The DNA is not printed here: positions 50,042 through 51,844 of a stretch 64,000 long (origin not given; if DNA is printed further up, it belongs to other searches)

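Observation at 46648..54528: ECF sigma / anti-sigma pair embedded in a tandem array of four DUF5667-type paralogues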

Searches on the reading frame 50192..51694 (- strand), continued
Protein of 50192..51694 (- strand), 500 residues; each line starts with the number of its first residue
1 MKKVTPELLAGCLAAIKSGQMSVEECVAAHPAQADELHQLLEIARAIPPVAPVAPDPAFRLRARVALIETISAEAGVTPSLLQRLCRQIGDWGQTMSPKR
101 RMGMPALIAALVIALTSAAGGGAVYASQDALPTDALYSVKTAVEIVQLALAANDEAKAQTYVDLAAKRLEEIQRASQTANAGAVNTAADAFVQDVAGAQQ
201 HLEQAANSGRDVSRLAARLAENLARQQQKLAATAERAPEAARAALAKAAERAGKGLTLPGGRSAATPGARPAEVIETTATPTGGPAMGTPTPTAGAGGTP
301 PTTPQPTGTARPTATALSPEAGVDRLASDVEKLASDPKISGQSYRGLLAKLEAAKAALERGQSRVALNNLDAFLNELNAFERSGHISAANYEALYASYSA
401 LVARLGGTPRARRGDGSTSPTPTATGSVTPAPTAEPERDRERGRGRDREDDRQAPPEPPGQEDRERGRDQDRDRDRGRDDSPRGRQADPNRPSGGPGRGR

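Call 42: find_related_loci(query=A3, collection=genome_contigs, flank=10000)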
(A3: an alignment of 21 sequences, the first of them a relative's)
Query A3 (500 aa) in genome_contigs; peptide patterns used: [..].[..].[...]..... (x = any residue, [..] = any of these).
600 stretches matched a pattern (row limit reached: there are more); 366 encode a relative of the query (tblastn E <= 1e-3); the best 80 are kept; 80 distinct loci.
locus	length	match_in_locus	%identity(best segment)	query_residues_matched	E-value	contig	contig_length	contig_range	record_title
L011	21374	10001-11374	48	1-449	2e-102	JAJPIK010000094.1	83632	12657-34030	MAG: Chloroflexota bacterium isolate Centralia_MAG_325 k107_34204686, whole genome shotgun sequence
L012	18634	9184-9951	46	1-259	3e-51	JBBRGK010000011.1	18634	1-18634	MAG: Dehalococcoidia bacterium isolate Co_metawrap_2621 Cmw_2621_k141_26142547_length_18634_cov_6.9859, whole genome sho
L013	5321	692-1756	35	1-366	1e-36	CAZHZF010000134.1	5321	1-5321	MAG TPA_asm: uncultured Dehalococcoidales bacterium isolate SRP287453_co1_286 genome assembly, contig: NODE_30569_length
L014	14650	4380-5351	31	7-350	3e-33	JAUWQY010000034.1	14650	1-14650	MAG: Dehalococcoidia bacterium isolate CSMAG_2514 CSMAG_2514_k141_219559_length_14650_cov_924.0000, whole genome shotgun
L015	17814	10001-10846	38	1-291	2e-31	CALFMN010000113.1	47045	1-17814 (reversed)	MAG TPA_asm: uncultured Chloroflexi bacterium isolate SRR5457059_bin.76_CONCOCT_v1.1_MAG genome assembly, contig: ERZ795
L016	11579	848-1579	36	1-255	1e-31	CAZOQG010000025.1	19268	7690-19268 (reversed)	MAG TPA_asm: uncultured Dehalococcoidales bacterium isolate SRP178699_co3_448 genome assembly, contig: NODE_1128_length_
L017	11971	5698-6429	35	7-255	4e-31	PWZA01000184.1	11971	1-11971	MAG: Dehalococcoidia bacterium isolate T3Sed10_156R1 T3-Sed10-C12300, whole genome shotgun sequence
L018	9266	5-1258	30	7-441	3e-30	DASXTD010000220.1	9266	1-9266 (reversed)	MAG TPA_asm: Chloroflexota bacterium isolate SMAG_U4683 k141_2735168, whole genome shotgun sequence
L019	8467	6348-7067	35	7-250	9e-31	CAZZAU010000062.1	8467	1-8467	MAG TPA_asm: uncultured Dehalococcoidaceae bacterium isolate SRP141376_co1_352 genome assembly, contig: NODE_14905_lengt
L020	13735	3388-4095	38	7-235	2e-28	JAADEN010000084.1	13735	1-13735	MAG: Chloroflexota bacterium isolate L_MetaBat.219 contig-127_4805, whole genome shotgun sequence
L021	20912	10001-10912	32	1-338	8e-28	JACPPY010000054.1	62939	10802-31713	MAG: Chloroflexi bacterium isolate NC_groundwater_639_Ag_B-0.1um_56_35 B_1_S1_Biohub_coassembly_k141_2639848, whole geno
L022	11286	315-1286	28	7-350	2e-27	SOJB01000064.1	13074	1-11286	MAG: Dehalococcoidia bacterium isolate E29_bin54 NODE_1329_length_13074_cov_27.089715, whole genome shotgun sequence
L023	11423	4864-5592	32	3-248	6e-26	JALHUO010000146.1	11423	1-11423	MAG: Dehalococcoidia bacterium isolate PFL52 seq_3055400, whole genome shotgun sequence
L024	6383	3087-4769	33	3-254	6e-26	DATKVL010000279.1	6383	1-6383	MAG TPA_asm: Dehalococcoidia bacterium isolate SMAG_U14132 k141_1259844, whole genome shotgun sequence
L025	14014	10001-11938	32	3-264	7e-26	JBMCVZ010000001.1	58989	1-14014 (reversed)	MAG: Chloroflexota bacterium isolate D4M11_63 NODE_153_length_58989_cov_24.383548, whole genome shotgun sequence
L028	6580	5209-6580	33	3-242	6e-23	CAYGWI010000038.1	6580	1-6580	MAG TPA_asm: uncultured Dehalococcoidales bacterium isolate ERP119294_co1_478 genome assembly, contig: NODE_17523_length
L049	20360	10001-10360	38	127-248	4e-13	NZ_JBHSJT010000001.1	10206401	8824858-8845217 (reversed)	Amycolatopsis halotolerans strain JCM 13279 tig00000001, whole genome shotgun sequence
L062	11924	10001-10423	37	107-242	2e-12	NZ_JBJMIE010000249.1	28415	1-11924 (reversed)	MAG: Actinophytocola sp. isolate H1_18_all_fractions_conc_125_71_10 k255_2491293, whole genome shotgun sequence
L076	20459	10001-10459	31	15-174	8e-12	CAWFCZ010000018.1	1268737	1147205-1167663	MAG: uncultured Actinomycetota bacterium isolate MFD02416.bin.1.269 genome assembly, contig: contig_3313, whole genome s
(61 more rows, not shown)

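Call 48: search_solved_structures(query=L049:9698-10786:+, max_evalue=1, show_alignments=1)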
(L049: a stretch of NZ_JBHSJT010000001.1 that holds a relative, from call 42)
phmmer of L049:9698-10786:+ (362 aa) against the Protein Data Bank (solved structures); distinct sequences matched with E-value up to 1: 14.
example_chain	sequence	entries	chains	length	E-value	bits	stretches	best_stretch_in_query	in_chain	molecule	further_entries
9eic_A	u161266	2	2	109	0.18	14.5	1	71-125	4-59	Isoform 1 of Tyrosine-protein phosphatase non-receptor type 11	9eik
3tkz_A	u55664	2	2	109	0.18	14.5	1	71-125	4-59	Tyrosine-protein phosphatase non-receptor type 11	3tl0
9eh9_A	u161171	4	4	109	0.18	14.5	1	71-125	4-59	Isoform 1 of Tyrosine-protein phosphatase non-receptor type 11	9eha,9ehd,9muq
4qsy_A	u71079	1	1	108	0.21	14.2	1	73-125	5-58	Tyrosine-protein phosphatase non-receptor type 11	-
5df6_A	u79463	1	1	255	0.27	13.9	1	68-125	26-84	Tyrosine-protein phosphatase non-receptor type 11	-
6roy_A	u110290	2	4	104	0.28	13.8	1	74-125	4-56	Tyrosine-protein phosphatase non-receptor type 11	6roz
9mq5_A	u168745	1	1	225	0.29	13.8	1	67-125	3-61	Tyrosine-protein phosphatase non-receptor type 11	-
4je4_A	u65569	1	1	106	0.3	13.7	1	74-125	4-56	Tyrosine-protein phosphatase non-receptor type 11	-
9qa5_A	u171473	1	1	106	0.3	13.7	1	74-125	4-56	Isoform 3 of Tyrosine-protein phosphatase non-receptor type 11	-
9y5x_A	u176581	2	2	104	0.34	13.5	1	74-125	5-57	Isoform 1 of Tyrosine-protein phosphatase non-receptor type 11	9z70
1aya_A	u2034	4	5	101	0.44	13.2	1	74-125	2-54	PROTEIN-TYROSINE PHOSPHATASE SYP (N-TERMINAL SH2 DOMAIN)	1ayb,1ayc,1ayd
6u0m_4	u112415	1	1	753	0.6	12.7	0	146-232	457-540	DNA replication licensing factor MCM4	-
9qcd_B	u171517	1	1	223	0.97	12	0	73-125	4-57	Tyrosine-protein phosphatase non-receptor type 11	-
1mco_L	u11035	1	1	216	0.98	12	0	139-200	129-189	IGG1 MCG INTACT ANTIBODY (LIGHT CHAIN)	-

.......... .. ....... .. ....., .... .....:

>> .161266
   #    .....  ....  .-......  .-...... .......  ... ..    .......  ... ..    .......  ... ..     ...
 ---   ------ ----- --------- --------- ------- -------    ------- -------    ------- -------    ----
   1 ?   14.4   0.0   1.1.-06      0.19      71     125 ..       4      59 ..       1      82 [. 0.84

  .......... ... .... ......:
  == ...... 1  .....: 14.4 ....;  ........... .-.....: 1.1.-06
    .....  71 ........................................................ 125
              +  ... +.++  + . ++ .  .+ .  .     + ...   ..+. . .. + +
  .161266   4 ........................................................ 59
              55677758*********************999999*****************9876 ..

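Call 52: predict_structure(alignment_id=A3)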
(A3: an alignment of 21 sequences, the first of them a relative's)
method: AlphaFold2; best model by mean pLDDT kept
length: 500 residues; sequences in the alignment: 21
mean_pLDDT: 73.9   pTM: 0.44
mean pLDDT of the five models: 73.9, 71.6, 71.4, 70.1, 69.5
residues with pLDDT >= 90: 226; 70-90: 71; 50-70: 74; < 50: 129
segments of 3 or more residues with pLDDT < 50: 262-271, 274-292, 294-299, 303-313, 416-435, 439-454, 456-487, 491-496, 498-500
pLDDT, mean of each block of 10 residues (from residue 1): 85 93 97 96 85 68 72 61 66 54 55 60 82 91 89 92 96 96 97 96 91 92 94 95 96 81 45 45 39 42 43 67 96 82 88 95 94 95 92 96 95 57 37 42 42 43 40 43 48 48
secondary structure, 60 per line:
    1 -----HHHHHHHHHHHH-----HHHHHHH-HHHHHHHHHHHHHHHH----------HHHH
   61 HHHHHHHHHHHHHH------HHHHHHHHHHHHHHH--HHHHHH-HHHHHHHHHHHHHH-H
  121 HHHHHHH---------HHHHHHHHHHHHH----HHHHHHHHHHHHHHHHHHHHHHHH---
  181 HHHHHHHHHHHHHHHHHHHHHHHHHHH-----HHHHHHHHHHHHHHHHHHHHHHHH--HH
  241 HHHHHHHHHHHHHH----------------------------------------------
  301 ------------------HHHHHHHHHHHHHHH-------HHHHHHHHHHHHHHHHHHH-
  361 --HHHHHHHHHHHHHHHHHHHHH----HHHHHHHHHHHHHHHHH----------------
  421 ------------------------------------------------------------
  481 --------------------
elements in order: H6-17 H23-29 H31-46 H57-74 H81-95 H98-103 H105-118 H120-127 H137-149 H154-177 H181-207 H213-236 H239-254 H319-333 H341-359 H363-383 H388-404

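Call 56: fold_search(model_id=the predicted structure, library=pdb)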
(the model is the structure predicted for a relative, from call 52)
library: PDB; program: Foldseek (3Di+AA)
matches with E <= 10: 722; with E <= 0.001: 0
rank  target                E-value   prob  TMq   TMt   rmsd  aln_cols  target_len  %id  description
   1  8fbj                  1.1e-01  0.72  0.16  0.24  21.3       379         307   13  Improving the secretion of designed protein assemblies through negative design of cryptic transmembrane domains (released 2023-03-22)
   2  7nsn_A                1.2e-01  1.00  0.17  0.06   2.0        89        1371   18  Multi-domain GH92 alpha-1,2-mannosidase from Neobacillus novalis: mannoimidazole complex (released 2022-09-21)
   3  9mg8_B                1.6e-01  0.47  0.17  0.22  21.6       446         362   14  Crystal Structure of b-iTHR-110 (released 2025-12-17)
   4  7m5t_MODEL_1_A        1.7e-01  1.00  0.16  0.73   3.1       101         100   20  Solution NMR structure of de novo designed protein 0515 (released 2021-12-15)
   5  9lm9_B                1.7e-01  0.38  0.14  0.19  21.5       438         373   12  Crystal structure of bvFP-Pfr21 (released 2026-01-28)
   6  7nsn_B                2.0e-01  1.00  0.17  0.07   2.0        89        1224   18  Multi-domain GH92 alpha-1,2-mannosidase from Neobacillus novalis: mannoimidazole complex (released 2022-09-21)
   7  5k7v_A                2.0e-01  0.69  0.17  0.27  19.0       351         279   13  Computational Design of Self-Assembling Cyclic Protein Homooligomers (released 2017-04-12)
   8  5cwm                  2.3e-01  0.69  0.14  0.28  16.9       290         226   14  Crystal structure of de novo designed helical repeat protein DHR64 (released 2015-12-16)
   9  2rld_C                2.8e-01  1.00  0.16  0.65   2.1       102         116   13  CRYSTAL STRUCTURE OF A PROTEIN WITH UNKNOWN FUNCTION FROM S23 RIBOSOMAL PROTEIN FAMILY (BT_0352) FROM BACTEROIDES THET (released 2007-10-30)
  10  2gsc_A                2.9e-01  1.00  0.17  0.72   2.0       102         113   12  Crystal Structure of the Conserved Hypothetical Cytosolic Protein Xcc0516 from Xanthomonas campestris (released 2006-10-03)
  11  2rld_E                3.6e-01  1.00  0.16  0.69   2.2       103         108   13  CRYSTAL STRUCTURE OF A PROTEIN WITH UNKNOWN FUNCTION FROM S23 RIBOSOMAL PROTEIN FAMILY (BT_0352) FROM BACTEROIDES THET (released 2007-10-30)
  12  2rld_D                3.6e-01  1.00  0.16  0.66   2.5        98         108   13  CRYSTAL STRUCTURE OF A PROTEIN WITH UNKNOWN FUNCTION FROM S23 RIBOSOMAL PROTEIN FAMILY (BT_0352) FROM BACTEROIDES THET (released 2007-10-30)
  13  9lm8                  3.6e-01  0.25  0.14  0.18  23.6       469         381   11  Crystal structure of bvFP-Pfr21 (released 2026-01-28)
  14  2gsc_D                3.9e-01  1.00  0.17  0.69   1.9       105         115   13  Crystal Structure of the Conserved Hypothetical Cytosolic Protein Xcc0516 from Xanthomonas campestris (released 2006-10-03)
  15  9k87_0                4.1e-01  0.57  0.15  0.28  17.1       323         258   13  Cryo-EM structure of designed zinc-induced icosahedron Cage-i53-Zn1-HEHE-5 (released 2025-10-29)
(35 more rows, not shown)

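Call 63: search_solved_structures(query=L049:8851-9600:+, max_evalue=1e-10)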
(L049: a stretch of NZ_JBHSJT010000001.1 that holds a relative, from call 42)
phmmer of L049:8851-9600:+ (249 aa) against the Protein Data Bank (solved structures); distinct sequences matched with E-value up to 1e-10: 5.
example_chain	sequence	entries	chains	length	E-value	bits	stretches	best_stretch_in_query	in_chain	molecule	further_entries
6dxo_A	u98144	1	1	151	1.6e-49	171.7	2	65-147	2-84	RNA polymerase ECF-subfamily sigma factor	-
6dv9_F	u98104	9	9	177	1e-18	70.9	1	68-242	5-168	ECF RNA polymerase sigma factor SigL | RNA polymerase sigma factor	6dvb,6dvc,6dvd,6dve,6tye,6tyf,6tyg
5wuq_A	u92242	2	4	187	1.2e-14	57.6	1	67-241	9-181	ECF RNA polymerase sigma factor SigW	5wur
4nqw_A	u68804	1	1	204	2.2e-12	50.2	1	65-244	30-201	ECF RNA polymerase sigma factor SigK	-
9isn_F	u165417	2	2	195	4.3e-12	49.3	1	63-243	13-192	ECF sigma factor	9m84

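Call 85: find_encoding_contigs(protein=P0012, flank=3000, max_places=3)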
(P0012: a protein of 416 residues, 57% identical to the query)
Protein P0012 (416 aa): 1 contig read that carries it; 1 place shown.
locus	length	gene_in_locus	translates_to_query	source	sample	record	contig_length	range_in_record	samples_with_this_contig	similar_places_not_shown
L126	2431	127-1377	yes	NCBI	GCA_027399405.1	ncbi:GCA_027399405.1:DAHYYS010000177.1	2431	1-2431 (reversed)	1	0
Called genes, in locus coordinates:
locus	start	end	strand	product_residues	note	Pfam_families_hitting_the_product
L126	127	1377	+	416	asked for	PF18915:DUF5667, PF22888:FIMAH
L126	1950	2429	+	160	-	?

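Call 99: predict_structure(alignment_id=A4)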
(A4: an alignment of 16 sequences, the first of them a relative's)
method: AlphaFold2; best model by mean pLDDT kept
length: 500 residues; sequences in the alignment: 16
mean_pLDDT: 65.5   pTM: 0.40
mean pLDDT of the five models: 65.5, 62.8, 61.6, 59.1, 58.5
residues with pLDDT >= 90: 111; 70-90: 118; 50-70: 70; < 50: 201
segments of 3 or more residues with pLDDT < 50: 1-3, 196-211, 312-324, 329-355, 357-374, 376-383, 385-435, 439-450, 452-455, 457-469, 472-500
pLDDT, mean of each block of 10 residues (from residue 1): 51 58 50 65 65 74 88 88 92 94 91 90 92 88 87 89 91 88 79 49 37 68 91 78 91 85 93 93 91 92 84 45 44 43 41 41 41 43 41 41 41 43 40 45 40 46 41 40 42 42
secondary structure, 60 per line:
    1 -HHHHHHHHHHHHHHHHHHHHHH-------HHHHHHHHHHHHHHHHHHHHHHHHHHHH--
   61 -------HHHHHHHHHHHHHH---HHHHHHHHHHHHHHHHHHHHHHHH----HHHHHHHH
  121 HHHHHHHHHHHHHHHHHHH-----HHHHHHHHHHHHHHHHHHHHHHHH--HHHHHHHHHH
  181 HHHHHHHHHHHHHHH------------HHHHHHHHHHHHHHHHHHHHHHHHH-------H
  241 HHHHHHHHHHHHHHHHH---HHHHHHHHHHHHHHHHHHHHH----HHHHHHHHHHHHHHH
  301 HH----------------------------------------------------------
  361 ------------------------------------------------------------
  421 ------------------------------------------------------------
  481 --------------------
elements in order: H2-23 H31-58 H68-81 H85-108 H113-139 H145-168 H171-195 H208-232 H240-257 H261-281 H286-302

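Call 100: search_protein_families(library=pfam, proteins=[L049:9698-10786:+, L023:4219-4719:+, L025:11528-12190:+, L028:978-1961:+, L049:8851-9600:+], max_evalue=0.01)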
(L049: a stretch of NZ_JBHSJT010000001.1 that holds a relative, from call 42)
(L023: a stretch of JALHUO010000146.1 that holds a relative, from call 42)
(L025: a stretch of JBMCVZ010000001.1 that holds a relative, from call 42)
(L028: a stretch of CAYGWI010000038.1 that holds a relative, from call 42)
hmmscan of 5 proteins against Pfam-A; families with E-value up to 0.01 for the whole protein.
L049:9698-10786:+ (362 aa): 1 family
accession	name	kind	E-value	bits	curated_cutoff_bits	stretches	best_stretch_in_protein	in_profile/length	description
PF18915.5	DUF5667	-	3.2e-12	47.2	27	1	105-212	2-98/99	Domain of unknown function (DUF5667)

L023:4219-4719:+ (166 aa): 1 family
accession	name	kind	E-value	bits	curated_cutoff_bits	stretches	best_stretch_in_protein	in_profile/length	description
PF18915.5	DUF5667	-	2.4e-13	50.8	27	1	27-138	2-99/99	Domain of unknown function (DUF5667)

L025:11528-12190:+ (220 aa): 1 family
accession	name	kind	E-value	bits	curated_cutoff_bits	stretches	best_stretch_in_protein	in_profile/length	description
PF18915.5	DUF5667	-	3e-15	56.9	27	1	34-138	2-99/99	Domain of unknown function (DUF5667)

L028:978-1961:+ (327 aa): 2 families
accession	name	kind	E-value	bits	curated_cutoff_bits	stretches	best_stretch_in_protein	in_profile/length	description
PF18915.5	DUF5667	-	5.2e-15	56.1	27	1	27-137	1-98/99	Domain of unknown function (DUF5667)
PF24430.1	DUF7553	-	0.0036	18.2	27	0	240-265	53-78/85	Family of unknown function (DUF7553)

L049:8851-9600:+ (249 aa): 5 families
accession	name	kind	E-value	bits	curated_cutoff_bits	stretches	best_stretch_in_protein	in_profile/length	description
PF04542.20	Sigma70_r2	-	3.2e-15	56.1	24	1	81-148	1-69/71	Sigma-70 region 2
PF08281.18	Sigma70_r4_2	-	1.3e-13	50.8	25.7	1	188-240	2-54/54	Sigma-70, region 4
PF04545.22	Sigma70_r4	-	8.4e-12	44.9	24.1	1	195-240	3-48/50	Sigma-70, region 4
PF07638.17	Sigma70_ECF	-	6.1e-06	26.7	21.1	1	65-230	6-169/185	ECF sigma factor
PF13384.12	HTH_23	-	0.0019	18.4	24.6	1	200-236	5-41/50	Homeodomain-like domain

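Call 101: search_protein_families(library=ncbifam, proteins=[L049:8851-9600:+, L001:9423-10004:+, L023:3410-3982:+], max_evalue=1e-30)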
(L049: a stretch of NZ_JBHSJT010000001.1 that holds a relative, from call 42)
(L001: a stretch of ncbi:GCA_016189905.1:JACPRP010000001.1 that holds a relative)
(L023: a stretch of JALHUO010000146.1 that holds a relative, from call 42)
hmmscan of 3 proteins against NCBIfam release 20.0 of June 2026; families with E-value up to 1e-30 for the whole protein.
L049:8851-9600:+ (249 aa): 1 family
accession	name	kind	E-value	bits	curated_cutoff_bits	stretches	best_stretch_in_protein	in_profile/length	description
TIGR02952.1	Sig70_famx2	equivalog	7.7e-50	169.1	206.45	1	66-244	1-170/170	ECF subfamily RNA polymerase sigma factor, BldN family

L001:9423-10004:+ (193 aa): 1 family
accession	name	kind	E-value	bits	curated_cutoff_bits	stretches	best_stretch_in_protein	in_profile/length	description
TIGR02952.1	Sig70_famx2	equivalog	1.4e-43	148.7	206.45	1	24-187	5-170/170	ECF subfamily RNA polymerase sigma factor, BldN family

L023:3410-3982:+ (190 aa): 1 family
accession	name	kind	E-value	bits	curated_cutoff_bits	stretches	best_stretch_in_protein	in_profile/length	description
TIGR02952.1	Sig70_famx2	equivalog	1e-44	152.4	206.45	1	16-182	1-169/170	ECF subfamily RNA polymerase sigma factor, BldN family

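Call 102: search_protein_families(library=ncbifam, proteins=[L049:9698-10786:+, L062:9395-10837:+, L076:9881-11554:+], max_evalue=1)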
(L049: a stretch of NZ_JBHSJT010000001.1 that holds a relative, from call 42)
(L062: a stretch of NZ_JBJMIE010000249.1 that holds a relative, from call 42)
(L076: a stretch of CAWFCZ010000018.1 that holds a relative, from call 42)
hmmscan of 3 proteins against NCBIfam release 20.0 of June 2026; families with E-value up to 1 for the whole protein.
L049:9698-10786:+ (362 aa): 2 families
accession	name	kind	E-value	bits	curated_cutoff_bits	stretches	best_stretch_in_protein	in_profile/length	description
NF052375.1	antisigma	equivalog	2.5e-06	27.7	100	1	12-125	13-131/217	anti-sigma factor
NF009699.0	PRK13225.1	equivalog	0.0017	17.9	368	1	152-262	56-161/273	phosphoglycolate phosphatase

L062:9395-10837:+ (480 aa): 0 families

L076:9881-11554:+ (557 aa): 0 families
